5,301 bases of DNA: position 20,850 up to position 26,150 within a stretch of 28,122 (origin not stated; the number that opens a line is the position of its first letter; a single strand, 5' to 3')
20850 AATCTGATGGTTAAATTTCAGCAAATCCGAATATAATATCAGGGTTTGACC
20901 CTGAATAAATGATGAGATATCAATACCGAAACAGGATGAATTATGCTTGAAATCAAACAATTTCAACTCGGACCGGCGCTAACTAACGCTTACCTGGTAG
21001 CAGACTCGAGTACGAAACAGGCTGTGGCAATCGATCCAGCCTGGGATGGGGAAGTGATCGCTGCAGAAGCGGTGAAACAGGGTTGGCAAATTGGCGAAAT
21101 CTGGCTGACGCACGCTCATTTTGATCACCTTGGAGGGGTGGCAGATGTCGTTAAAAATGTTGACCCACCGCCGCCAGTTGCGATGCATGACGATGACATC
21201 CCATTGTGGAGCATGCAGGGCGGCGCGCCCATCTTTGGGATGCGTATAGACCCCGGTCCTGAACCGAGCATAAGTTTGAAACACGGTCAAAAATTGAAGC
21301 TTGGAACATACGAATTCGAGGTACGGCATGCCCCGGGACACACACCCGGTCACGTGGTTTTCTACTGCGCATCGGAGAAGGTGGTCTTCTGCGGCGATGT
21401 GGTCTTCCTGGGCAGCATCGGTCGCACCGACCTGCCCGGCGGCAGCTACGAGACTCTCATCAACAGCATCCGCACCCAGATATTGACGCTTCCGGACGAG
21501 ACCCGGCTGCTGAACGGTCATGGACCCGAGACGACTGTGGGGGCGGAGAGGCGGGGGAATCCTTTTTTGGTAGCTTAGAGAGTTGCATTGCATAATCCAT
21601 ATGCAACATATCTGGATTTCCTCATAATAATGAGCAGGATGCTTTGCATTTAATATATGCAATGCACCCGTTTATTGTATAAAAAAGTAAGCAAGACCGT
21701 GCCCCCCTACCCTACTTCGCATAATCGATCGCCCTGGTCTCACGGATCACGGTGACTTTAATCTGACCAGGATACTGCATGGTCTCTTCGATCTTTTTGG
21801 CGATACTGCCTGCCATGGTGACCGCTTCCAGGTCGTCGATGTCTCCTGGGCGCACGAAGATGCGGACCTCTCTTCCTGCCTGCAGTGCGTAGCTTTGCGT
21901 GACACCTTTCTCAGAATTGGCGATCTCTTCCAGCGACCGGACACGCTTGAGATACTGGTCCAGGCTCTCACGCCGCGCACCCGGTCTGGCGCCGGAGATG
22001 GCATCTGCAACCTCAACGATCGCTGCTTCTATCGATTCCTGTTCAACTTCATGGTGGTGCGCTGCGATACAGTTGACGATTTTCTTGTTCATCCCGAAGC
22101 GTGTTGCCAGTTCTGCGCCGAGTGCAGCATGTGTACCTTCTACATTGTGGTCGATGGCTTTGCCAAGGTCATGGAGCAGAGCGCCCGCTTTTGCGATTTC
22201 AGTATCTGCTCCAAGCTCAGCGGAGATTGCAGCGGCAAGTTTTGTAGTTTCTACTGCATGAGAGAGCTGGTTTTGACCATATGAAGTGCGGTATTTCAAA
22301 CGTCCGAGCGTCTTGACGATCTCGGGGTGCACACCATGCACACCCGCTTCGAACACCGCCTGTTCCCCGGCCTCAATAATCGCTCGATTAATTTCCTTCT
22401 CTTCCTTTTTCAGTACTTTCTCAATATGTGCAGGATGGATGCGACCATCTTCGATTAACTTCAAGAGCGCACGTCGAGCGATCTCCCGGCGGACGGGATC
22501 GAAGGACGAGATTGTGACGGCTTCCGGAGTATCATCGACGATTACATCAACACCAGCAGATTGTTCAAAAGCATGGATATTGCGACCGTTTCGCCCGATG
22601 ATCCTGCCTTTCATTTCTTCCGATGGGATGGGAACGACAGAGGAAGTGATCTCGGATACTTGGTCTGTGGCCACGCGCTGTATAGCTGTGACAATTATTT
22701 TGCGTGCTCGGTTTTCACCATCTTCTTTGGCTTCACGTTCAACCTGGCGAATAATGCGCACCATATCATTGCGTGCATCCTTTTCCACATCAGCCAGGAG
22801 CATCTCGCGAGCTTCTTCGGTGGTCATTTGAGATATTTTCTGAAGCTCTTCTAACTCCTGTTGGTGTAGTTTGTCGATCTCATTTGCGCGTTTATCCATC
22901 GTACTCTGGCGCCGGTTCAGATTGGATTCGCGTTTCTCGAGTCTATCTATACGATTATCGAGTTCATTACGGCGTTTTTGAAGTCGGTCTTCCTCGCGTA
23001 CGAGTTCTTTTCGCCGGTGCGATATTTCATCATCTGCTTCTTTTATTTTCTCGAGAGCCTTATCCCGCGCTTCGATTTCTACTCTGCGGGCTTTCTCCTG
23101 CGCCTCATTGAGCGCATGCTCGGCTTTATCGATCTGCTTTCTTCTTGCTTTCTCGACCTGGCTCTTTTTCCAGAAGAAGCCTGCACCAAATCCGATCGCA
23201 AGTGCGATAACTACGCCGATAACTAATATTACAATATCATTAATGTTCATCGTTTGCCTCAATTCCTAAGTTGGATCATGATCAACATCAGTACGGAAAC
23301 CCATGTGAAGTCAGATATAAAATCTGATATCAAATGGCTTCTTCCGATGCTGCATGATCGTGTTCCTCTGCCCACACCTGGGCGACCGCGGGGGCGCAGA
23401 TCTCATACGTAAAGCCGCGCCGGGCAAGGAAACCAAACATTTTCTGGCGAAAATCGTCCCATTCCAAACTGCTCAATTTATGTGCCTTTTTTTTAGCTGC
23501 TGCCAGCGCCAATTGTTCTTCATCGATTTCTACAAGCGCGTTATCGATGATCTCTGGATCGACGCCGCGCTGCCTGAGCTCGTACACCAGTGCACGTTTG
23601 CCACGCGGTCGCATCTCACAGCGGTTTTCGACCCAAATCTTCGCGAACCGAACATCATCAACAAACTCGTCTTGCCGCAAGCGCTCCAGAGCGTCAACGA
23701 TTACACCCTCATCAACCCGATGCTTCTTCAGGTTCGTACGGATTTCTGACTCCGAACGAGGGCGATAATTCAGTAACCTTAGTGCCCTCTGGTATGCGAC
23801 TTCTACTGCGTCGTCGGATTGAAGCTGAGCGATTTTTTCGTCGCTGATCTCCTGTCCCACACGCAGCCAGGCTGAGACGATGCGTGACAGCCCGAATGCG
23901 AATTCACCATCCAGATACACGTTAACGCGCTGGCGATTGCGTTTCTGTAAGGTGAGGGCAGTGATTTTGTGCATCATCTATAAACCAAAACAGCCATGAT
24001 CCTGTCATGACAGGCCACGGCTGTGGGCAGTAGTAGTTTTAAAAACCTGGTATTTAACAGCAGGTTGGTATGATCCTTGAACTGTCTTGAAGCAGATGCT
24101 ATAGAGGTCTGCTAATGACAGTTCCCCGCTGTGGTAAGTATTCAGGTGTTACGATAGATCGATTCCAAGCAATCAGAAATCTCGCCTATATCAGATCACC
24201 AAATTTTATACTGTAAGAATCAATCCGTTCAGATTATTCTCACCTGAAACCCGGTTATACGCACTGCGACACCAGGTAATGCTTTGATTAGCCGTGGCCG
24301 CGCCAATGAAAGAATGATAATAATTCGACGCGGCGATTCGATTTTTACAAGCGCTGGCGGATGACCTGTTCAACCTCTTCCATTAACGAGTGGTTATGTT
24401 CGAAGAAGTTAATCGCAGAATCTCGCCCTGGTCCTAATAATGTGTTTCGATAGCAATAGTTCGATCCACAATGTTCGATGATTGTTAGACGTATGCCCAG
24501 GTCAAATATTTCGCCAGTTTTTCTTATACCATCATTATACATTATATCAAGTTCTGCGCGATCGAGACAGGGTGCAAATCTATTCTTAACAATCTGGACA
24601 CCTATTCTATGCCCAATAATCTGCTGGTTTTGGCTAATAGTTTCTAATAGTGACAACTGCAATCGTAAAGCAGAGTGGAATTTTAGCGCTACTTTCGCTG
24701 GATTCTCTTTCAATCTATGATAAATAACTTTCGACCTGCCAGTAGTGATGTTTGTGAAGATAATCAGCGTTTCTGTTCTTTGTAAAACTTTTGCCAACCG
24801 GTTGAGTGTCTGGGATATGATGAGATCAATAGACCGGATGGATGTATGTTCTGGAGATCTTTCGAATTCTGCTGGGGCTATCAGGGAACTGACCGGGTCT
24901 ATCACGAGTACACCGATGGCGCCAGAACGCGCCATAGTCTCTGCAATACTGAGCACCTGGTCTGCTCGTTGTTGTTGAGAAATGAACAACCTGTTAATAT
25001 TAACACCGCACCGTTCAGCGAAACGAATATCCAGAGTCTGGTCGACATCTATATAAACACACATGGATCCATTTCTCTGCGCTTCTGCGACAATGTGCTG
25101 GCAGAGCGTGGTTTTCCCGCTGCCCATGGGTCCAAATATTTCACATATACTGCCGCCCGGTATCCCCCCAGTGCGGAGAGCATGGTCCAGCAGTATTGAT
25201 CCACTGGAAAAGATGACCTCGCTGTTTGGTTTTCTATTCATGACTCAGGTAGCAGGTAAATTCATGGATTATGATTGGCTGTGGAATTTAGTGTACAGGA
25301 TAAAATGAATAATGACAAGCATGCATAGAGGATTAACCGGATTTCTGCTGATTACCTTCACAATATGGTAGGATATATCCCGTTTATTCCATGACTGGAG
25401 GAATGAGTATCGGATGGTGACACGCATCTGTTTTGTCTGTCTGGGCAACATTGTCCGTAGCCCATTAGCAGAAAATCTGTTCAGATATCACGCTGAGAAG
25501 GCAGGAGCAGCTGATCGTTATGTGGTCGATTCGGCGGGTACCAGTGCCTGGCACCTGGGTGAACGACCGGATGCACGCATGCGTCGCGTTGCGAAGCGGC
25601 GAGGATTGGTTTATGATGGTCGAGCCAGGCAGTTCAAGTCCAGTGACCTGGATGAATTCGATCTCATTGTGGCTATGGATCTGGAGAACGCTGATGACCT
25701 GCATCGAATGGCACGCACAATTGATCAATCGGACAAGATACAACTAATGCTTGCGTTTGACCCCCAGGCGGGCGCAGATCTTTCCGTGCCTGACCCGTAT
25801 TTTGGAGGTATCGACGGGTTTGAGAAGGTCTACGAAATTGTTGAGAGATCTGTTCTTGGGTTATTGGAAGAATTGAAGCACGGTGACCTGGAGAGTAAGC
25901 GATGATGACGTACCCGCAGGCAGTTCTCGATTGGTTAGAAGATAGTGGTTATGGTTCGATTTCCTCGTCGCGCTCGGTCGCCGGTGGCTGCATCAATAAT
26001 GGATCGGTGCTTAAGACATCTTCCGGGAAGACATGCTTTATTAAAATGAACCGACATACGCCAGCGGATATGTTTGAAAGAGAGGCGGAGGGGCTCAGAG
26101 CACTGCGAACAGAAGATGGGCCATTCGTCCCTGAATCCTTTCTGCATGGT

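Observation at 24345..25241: Intact but catalytically gutted, N-terminally truncated RecA paralogue in the recA-recX-rny slot (candidate pseudo-RecA regulator)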

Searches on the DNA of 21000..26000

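Call 28: search_rna_families(source=window, start=21000, end=26000, threshold=evalue, max_evalue=1)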
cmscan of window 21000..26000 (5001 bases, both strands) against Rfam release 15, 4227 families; matches with E-value up to 1: 0.
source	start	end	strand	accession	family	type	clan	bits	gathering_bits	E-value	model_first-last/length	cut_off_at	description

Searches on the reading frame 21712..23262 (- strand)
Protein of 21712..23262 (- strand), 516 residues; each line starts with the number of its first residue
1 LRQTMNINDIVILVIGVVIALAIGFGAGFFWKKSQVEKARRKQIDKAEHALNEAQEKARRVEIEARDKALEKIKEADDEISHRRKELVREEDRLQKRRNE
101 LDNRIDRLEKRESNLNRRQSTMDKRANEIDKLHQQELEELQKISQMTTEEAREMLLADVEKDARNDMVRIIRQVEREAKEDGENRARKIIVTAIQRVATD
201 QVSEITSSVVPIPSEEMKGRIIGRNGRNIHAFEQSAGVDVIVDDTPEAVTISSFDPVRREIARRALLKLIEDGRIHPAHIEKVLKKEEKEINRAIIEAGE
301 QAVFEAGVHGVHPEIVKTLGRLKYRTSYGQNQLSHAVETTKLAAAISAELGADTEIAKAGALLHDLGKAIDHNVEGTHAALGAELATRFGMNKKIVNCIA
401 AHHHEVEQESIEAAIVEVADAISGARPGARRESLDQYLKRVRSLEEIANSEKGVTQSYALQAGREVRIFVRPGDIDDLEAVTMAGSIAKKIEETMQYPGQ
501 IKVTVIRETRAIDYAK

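Call 3: search_protein_families(library=pfam, proteins=[window:21712-23262:-], max_evalue=0.01)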
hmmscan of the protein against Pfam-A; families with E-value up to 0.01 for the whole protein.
window:21712-23262:- (516 aa): 4 families
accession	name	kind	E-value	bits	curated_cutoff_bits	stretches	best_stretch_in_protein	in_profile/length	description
PF12072.13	RNase_Y_N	-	2.3e-38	132.1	32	1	13-200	2-200/201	RNase Y N-terminal region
PF01966.28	HD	-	6.7e-14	52.6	22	1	334-423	3-114/116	HD domain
PF00013.35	KH_1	-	1.1e-08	35.2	21.5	1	210-267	4-65/66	KH domain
PF08668.18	HDOD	-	4.1e-05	23.6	22.9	0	374-404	165-195/196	HDOD domain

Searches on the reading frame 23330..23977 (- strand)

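Call 3: search_protein_families(library=pfam, proteins=[window:23330-23977:-], max_evalue=0.01)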
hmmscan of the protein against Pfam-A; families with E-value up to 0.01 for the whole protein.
window:23330-23977:- (215 aa): 4 families
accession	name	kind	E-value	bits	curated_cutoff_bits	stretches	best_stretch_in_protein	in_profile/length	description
PF21982.2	RecX_HTH1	-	2.4e-19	69.4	26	1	61-100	1-40/40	RecX, first three-helix domain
PF02631.22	RecX_HTH2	-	3.3e-18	66.1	26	1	107-148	1-42/42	RecX, second three-helix domain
PF21981.2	RecX_HTH3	-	6.1e-12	45.9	26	1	152-194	1-44/48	RecX, third three-helix domain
PF07106.19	TBPIP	-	0.0042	17.4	22.8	1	70-104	13-46/62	TBPIP/Hop2 winged helix domain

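Call 4: search_protein_families(library=ncbifam, proteins=[window:23330-23977:-], max_evalue=0.01)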
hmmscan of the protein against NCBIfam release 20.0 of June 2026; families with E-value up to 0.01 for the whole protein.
window:23330-23977:- (215 aa): 18 families
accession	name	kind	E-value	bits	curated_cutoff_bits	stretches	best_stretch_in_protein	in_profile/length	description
NF010733.0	PRK14135.1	equivalog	6.5e-41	140.7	240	1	2-214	1-217/267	recombination regulator RecX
NF001058.0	PRK00117.4-1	equivalog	1.6e-38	132.9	194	1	2-205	3-211/214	recombination regulator RecX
NF001063.0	PRK00117.5-3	equivalog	2.9e-31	108.5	186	1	53-207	5-159/165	recombination regulator RecX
NF010732.0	PRK14134.1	equivalog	8.3e-31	107.7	351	1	2-206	2-211/283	recombination regulator RecX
NF001064.0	PRK00117.5-4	equivalog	5.9e-28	97.6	217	1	47-208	19-183/194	recombination regulator RecX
NF001059.0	PRK00117.4-3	equivalog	7.2e-25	87.8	253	1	55-193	42-188/206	recombination regulator RecX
NF001061.0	PRK00117.5-1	equivalog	2.6e-23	82.9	264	1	53-206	79-235/246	recombination regulator RecX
NF001056.0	PRK00117.3-1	equivalog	4.6e-21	75.4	237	1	56-207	19-177/181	recombination regulator RecX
NF001057.0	PRK00117.3-3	equivalog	8.3e-21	74.7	146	1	60-200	4-145/151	recombination regulator RecX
NF001065.0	PRK00117.5-5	equivalog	1.5e-20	74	175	1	60-201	6-141/149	recombination regulator RecX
NF001054.0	PRK00117.2-1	equivalog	9.8e-14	51.7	189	1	59-195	8-144/154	recombination regulator RecX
NF001053.0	PRK00117.1-3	equivalog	6.6e-13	49.4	216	1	88-192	65-169/180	recombination regulator RecX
NF010735.0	PRK14137.1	equivalog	6.2e-12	45.6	294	1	55-205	36-183/197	recombination regulator RecX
NF001062.0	PRK00117.5-2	equivalog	1.7e-09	37.9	336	1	64-163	25-128/164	recombination regulator RecX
NF001055.0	PRK00117.2-5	equivalog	5.3e-09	36.3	129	1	64-208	13-155/157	recombination regulator RecX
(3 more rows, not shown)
